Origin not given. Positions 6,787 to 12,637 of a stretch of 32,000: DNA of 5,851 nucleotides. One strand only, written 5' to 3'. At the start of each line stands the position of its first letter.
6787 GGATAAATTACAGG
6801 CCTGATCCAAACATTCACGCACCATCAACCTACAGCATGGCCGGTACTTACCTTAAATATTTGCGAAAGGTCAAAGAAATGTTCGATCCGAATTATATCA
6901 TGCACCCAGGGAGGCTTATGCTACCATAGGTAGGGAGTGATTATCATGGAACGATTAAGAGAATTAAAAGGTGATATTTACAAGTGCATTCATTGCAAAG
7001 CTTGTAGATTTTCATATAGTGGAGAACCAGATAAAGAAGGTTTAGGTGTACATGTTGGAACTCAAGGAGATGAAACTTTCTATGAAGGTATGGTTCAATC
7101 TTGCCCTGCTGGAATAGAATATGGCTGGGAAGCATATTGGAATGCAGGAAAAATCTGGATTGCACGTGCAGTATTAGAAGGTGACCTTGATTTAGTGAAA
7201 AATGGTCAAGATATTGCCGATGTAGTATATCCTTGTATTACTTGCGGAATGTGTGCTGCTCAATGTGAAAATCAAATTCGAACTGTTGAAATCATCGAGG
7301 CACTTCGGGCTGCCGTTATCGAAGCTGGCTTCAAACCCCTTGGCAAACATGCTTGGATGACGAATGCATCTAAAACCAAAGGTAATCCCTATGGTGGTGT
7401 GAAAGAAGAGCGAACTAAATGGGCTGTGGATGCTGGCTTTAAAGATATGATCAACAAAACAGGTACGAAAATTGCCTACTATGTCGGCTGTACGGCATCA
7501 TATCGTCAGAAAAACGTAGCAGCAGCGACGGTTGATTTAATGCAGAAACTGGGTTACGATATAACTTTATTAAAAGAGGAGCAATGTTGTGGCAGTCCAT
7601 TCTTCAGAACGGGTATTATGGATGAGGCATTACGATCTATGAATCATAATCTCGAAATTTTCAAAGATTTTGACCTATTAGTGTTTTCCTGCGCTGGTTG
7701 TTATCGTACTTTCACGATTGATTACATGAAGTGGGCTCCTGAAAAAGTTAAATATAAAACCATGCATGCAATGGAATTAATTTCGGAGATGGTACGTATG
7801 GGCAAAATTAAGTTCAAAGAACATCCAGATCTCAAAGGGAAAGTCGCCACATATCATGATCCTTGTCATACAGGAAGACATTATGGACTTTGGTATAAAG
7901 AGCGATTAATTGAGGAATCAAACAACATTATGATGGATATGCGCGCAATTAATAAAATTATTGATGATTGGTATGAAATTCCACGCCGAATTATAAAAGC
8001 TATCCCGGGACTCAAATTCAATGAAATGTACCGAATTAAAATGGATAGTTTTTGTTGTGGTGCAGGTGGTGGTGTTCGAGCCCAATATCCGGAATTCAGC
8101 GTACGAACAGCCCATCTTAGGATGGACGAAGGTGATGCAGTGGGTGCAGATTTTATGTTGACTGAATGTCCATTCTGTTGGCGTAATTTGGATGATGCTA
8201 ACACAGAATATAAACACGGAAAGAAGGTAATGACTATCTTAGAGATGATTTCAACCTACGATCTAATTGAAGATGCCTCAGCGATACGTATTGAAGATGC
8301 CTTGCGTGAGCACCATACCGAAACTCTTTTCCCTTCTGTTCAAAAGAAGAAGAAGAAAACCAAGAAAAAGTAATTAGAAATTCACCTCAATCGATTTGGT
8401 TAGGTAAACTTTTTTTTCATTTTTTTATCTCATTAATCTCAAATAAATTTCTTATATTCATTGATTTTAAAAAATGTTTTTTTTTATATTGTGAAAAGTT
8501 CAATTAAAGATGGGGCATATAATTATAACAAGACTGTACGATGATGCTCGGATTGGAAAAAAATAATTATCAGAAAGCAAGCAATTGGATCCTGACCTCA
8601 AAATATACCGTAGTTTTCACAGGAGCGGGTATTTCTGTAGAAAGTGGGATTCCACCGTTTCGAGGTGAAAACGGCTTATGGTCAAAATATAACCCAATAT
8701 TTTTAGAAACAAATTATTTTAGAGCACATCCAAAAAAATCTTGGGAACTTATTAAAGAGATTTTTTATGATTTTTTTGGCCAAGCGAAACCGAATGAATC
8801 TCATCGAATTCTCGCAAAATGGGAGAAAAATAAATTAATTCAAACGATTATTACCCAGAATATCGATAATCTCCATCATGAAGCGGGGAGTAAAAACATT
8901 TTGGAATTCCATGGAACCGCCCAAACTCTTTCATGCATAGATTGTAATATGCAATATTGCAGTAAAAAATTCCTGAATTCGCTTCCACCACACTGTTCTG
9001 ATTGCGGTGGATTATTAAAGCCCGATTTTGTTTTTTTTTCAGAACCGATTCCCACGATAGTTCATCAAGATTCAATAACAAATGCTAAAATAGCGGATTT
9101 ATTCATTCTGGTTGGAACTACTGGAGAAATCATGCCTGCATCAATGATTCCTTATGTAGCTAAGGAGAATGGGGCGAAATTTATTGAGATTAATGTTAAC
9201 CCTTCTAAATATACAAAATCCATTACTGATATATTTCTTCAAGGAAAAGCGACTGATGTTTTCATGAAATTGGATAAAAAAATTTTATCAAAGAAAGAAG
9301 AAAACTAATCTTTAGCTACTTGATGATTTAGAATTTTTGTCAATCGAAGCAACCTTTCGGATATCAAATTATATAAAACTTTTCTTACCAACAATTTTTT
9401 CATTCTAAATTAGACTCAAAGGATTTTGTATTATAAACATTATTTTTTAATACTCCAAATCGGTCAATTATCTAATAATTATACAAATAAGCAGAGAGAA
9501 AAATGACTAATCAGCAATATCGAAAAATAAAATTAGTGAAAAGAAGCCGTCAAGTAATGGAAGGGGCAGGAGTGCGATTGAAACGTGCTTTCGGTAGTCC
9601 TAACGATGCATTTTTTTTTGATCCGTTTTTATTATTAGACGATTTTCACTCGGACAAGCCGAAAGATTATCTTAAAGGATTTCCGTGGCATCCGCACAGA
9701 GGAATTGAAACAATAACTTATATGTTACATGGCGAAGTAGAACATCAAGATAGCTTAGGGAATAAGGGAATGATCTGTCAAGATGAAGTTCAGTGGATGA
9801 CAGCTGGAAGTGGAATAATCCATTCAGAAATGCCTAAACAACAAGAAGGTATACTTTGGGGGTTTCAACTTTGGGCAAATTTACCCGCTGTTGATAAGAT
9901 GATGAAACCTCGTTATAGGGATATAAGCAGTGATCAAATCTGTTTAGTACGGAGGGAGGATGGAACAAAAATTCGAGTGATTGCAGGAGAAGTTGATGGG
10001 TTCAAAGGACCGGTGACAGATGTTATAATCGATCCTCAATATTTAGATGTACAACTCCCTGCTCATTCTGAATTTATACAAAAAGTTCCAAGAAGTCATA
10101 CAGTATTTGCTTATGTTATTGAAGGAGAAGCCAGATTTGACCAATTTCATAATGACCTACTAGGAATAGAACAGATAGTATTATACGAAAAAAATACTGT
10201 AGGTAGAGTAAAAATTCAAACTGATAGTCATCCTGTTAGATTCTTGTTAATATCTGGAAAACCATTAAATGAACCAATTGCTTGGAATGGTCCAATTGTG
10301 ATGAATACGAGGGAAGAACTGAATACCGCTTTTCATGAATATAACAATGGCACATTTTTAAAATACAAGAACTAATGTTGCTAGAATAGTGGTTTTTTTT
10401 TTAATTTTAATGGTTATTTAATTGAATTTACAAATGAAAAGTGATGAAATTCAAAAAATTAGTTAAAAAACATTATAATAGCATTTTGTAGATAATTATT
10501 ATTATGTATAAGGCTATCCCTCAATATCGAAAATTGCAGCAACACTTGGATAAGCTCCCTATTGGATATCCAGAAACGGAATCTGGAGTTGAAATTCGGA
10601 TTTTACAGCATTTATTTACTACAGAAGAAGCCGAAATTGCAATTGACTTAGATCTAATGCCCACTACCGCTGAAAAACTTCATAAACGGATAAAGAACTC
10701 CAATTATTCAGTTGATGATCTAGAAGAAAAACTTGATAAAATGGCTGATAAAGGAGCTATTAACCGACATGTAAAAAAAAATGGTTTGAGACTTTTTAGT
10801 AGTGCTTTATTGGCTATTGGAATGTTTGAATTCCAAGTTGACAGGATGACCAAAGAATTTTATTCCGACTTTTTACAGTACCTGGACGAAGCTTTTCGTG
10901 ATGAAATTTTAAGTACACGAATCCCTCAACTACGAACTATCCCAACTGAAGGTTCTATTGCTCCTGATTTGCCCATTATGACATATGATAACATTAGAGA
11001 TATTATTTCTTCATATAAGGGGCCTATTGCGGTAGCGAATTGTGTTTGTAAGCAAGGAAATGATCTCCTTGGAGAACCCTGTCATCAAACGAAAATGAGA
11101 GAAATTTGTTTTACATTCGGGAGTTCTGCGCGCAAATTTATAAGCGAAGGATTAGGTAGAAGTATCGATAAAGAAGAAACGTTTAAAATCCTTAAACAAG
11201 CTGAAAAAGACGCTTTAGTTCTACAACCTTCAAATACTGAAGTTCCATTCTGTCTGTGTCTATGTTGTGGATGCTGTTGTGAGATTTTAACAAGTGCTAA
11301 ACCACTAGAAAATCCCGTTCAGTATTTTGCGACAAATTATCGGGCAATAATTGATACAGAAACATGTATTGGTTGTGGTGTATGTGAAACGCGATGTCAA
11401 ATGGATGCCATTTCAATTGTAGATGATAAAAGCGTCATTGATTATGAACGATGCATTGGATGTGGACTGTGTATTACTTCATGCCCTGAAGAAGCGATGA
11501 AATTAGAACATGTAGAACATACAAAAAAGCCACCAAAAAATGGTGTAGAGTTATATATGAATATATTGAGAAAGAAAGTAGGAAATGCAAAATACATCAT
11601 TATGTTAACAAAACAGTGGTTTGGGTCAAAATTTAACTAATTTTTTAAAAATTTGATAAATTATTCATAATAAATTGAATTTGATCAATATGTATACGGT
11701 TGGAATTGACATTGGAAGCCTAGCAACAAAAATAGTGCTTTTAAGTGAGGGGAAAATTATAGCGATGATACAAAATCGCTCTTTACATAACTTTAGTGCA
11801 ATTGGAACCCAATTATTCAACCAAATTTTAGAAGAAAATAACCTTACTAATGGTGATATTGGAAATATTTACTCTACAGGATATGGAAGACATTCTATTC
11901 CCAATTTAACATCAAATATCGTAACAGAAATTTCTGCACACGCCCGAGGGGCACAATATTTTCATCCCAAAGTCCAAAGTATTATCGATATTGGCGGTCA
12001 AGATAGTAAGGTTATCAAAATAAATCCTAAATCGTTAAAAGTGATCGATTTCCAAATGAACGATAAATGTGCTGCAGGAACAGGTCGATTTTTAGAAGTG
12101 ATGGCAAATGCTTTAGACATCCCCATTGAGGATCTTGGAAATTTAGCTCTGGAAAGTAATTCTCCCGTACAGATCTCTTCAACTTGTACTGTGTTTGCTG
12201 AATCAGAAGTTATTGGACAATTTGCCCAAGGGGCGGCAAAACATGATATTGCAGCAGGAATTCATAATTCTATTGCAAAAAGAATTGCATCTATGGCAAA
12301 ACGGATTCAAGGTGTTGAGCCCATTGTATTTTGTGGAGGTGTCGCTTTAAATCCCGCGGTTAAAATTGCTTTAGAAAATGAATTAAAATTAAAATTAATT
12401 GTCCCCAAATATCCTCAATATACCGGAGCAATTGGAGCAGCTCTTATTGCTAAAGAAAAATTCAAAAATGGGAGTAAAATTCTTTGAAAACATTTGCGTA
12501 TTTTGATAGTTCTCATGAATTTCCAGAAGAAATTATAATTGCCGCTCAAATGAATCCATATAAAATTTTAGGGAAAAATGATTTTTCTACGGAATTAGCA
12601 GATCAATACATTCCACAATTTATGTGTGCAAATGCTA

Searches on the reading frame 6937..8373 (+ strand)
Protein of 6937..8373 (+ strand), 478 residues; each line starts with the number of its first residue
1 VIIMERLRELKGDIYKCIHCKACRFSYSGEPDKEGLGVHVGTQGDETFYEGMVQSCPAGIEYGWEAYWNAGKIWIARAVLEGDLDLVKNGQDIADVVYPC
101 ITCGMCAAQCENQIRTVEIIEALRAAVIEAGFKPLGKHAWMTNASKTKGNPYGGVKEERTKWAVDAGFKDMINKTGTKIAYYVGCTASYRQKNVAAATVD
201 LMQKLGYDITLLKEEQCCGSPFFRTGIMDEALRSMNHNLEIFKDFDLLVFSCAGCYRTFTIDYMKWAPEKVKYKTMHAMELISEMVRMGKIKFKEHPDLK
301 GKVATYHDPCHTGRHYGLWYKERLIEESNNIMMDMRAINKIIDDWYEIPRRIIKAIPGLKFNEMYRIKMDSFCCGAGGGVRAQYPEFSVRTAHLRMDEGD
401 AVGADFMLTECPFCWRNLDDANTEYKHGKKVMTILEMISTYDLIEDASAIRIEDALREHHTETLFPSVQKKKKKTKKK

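Call 115: search_protein_families(library=pfam, proteins=[window:6937-8373:+], max_evalue=0.00001)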
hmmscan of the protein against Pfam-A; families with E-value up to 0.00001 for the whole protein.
window:6937-8373:+ (478 aa): 2 families
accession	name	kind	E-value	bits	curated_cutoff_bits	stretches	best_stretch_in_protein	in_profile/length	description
PF02754.22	CCG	-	4.7e-28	97.5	20.6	2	179-259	1-84/85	Cysteine-rich domain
PF13183.11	Fer4_8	-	1.7e-06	28.9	27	1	14-114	2-68/68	4Fe-4S dicluster domain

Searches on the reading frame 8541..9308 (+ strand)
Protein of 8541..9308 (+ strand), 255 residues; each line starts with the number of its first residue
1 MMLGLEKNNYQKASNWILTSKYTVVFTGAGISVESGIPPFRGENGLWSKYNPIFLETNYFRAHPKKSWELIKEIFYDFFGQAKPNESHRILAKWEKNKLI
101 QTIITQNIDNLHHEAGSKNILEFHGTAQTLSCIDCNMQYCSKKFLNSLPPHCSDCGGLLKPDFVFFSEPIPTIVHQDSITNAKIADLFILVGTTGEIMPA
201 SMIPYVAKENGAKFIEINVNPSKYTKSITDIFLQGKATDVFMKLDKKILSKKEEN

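Call 115: search_protein_families(library=pfam, proteins=[window:8541-9308:+], max_evalue=0.00001)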
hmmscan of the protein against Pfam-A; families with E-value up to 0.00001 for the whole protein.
window:8541-9308:+ (255 aa): 1 family
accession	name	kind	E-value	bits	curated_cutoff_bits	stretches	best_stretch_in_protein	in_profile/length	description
PF02146.23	SIR2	-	1e-44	153.1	24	1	28-199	1-180/180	Sir2 family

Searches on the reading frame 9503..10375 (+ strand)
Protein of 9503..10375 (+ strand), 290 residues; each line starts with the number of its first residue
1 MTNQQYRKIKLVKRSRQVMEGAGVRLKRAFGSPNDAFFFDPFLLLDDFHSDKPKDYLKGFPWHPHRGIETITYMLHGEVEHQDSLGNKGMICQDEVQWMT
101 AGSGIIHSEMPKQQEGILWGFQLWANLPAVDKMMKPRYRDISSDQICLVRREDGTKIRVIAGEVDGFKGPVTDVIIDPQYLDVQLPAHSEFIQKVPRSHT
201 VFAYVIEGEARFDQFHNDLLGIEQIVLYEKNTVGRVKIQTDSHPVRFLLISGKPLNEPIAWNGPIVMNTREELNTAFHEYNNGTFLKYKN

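Call 115: search_protein_families(library=pfam, proteins=[window:9503-10375:+], max_evalue=0.00001)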
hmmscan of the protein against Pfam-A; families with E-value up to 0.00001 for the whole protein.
window:9503-10375:+ (290 aa): 2 families
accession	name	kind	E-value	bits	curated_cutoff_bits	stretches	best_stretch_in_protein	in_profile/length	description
PF02678.22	Pirin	-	1.6e-35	121.8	26.1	1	24-124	2-107/108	Pirin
PF05726.19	Pirin_C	-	2.6e-26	92.4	27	1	180-285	1-102/103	Pirin C-terminal cupin domain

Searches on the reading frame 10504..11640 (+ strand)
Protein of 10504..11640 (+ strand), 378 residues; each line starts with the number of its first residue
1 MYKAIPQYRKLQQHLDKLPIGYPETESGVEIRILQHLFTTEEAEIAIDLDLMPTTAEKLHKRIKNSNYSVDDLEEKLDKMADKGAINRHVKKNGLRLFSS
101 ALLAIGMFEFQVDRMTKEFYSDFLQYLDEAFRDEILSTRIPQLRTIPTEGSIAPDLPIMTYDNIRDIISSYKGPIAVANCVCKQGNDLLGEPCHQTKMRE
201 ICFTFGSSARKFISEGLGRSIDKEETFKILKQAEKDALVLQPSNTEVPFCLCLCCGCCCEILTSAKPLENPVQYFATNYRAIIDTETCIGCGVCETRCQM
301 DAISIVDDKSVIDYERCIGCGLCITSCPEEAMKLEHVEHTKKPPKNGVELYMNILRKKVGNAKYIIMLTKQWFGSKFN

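Call 115: search_protein_families(library=pfam, proteins=[window:10504-11640:+], max_evalue=0.00001)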
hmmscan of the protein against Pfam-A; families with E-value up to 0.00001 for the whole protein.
window:10504-11640:+ (378 aa): 7 families
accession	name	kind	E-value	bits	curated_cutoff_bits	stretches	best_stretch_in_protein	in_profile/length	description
PF00037.32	Fer4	-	2.3e-12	46.6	21.1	2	311-332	2-23/24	4Fe-4S binding domain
PF13237.11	Fer4_10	-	1.8e-11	44.2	25.5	1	282-328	3-53/53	4Fe-4S dicluster domain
PF12838.12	Fer4_7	-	3.2e-10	40.8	27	1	287-331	1-52/52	4Fe-4S dicluster domain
PF12837.12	Fer4_6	-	3.2e-10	39.9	25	1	311-331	3-23/24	4Fe-4S binding domain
PF14697.11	Fer4_21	-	7.3e-10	39.3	35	1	281-333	1-58/59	4Fe-4S dicluster domain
PF12797.12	Fer4_2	-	5.6e-08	32.7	24.5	1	311-329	4-22/22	4Fe-4S binding domain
PF13187.11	Fer4_9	-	3.9e-07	30.4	27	1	288-332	2-52/52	4Fe-4S dicluster domain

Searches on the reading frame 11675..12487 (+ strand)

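Call 116: search_protein_families(library=pfam, proteins=[window:11675-12487:+], max_evalue=0.00001)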
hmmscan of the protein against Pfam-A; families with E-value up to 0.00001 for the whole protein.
window:11675-12487:+ (270 aa): 2 families
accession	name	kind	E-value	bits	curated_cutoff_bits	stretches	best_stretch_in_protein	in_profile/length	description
PF01869.26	BcrAD_BadFG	-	4.3e-62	210.5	31.5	1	9-259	1-271/271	BadF/BadG/BcrA/BcrD ATPase family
PF22521.2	HypF_C_2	-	1e-06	29.1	27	1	177-239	154-219/241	Carbamoyltransferase, Kae1-like Domain, second subdomain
